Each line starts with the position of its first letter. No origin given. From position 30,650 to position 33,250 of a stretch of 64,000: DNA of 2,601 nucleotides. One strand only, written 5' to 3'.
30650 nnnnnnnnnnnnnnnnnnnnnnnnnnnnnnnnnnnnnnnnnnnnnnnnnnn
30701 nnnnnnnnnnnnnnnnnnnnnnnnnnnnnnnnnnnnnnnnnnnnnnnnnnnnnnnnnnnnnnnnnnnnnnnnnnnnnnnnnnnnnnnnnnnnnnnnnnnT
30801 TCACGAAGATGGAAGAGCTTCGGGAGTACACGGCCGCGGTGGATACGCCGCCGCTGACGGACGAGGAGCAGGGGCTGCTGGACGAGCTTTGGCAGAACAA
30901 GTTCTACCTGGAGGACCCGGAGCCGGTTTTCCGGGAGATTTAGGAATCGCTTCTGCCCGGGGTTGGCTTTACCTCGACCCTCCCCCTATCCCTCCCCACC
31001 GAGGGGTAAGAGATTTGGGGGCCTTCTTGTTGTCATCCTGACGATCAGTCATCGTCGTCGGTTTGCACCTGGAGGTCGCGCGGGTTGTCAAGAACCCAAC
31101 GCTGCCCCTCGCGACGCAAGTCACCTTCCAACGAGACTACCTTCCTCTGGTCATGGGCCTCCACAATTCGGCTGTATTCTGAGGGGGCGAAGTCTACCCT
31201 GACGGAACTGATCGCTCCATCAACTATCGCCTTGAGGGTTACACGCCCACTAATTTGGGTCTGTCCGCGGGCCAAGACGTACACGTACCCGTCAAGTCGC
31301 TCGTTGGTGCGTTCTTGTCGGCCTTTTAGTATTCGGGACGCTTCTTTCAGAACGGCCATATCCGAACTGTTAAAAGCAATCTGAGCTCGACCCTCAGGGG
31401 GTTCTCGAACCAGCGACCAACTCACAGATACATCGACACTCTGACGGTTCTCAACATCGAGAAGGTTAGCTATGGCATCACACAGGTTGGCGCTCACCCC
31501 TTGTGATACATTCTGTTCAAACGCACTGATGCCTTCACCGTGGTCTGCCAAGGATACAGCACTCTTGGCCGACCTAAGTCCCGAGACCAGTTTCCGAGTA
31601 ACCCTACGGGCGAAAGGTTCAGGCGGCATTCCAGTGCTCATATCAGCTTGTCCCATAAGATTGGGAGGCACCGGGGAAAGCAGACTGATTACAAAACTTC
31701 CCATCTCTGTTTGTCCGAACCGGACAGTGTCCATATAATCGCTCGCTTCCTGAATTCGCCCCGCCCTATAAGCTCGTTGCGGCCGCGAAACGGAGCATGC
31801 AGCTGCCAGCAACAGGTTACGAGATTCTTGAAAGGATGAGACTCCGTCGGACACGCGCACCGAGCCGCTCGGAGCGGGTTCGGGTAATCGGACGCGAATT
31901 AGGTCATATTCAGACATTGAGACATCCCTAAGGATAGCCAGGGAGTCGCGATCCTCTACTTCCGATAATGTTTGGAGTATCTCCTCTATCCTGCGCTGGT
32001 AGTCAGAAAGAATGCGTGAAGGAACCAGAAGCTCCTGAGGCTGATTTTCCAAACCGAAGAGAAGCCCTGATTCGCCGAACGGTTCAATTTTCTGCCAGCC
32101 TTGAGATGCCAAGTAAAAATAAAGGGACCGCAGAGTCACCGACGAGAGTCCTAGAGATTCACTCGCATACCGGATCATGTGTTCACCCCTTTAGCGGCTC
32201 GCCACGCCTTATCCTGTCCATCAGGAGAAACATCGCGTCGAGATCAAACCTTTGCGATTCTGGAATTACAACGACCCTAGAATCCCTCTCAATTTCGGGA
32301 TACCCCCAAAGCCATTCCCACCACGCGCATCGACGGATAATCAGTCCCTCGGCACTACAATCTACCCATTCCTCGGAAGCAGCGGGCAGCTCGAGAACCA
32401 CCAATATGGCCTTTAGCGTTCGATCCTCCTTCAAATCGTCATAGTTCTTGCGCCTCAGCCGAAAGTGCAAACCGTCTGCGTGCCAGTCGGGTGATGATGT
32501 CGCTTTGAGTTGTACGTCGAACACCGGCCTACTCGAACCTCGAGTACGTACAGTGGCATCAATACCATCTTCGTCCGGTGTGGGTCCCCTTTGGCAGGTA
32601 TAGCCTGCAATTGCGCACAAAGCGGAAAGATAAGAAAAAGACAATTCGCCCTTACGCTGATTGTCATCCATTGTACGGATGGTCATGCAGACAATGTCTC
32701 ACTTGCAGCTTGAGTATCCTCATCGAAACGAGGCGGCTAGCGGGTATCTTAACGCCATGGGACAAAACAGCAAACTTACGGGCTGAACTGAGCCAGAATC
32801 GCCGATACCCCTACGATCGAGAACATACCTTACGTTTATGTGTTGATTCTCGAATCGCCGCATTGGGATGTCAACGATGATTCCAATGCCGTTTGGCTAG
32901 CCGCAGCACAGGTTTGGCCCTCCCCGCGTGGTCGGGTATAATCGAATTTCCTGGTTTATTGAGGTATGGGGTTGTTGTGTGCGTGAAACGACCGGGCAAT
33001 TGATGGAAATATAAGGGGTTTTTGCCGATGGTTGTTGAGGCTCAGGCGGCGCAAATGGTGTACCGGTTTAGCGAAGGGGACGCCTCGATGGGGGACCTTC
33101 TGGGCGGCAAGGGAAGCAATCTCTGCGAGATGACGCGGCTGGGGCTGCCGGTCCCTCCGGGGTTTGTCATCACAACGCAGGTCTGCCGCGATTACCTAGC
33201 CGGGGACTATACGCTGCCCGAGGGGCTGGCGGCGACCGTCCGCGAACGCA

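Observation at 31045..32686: Low-GC two-gene cassette (DUF4365-like nuclease-fold protein plus 377-aa unknown) wedged between housekeeping genes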

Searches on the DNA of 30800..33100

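Call 81: search_rna_families(source=window, start=30800, end=33100, threshold=evalue, max_evalue=1)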
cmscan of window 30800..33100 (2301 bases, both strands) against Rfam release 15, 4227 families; matches with E-value up to 1: 0.
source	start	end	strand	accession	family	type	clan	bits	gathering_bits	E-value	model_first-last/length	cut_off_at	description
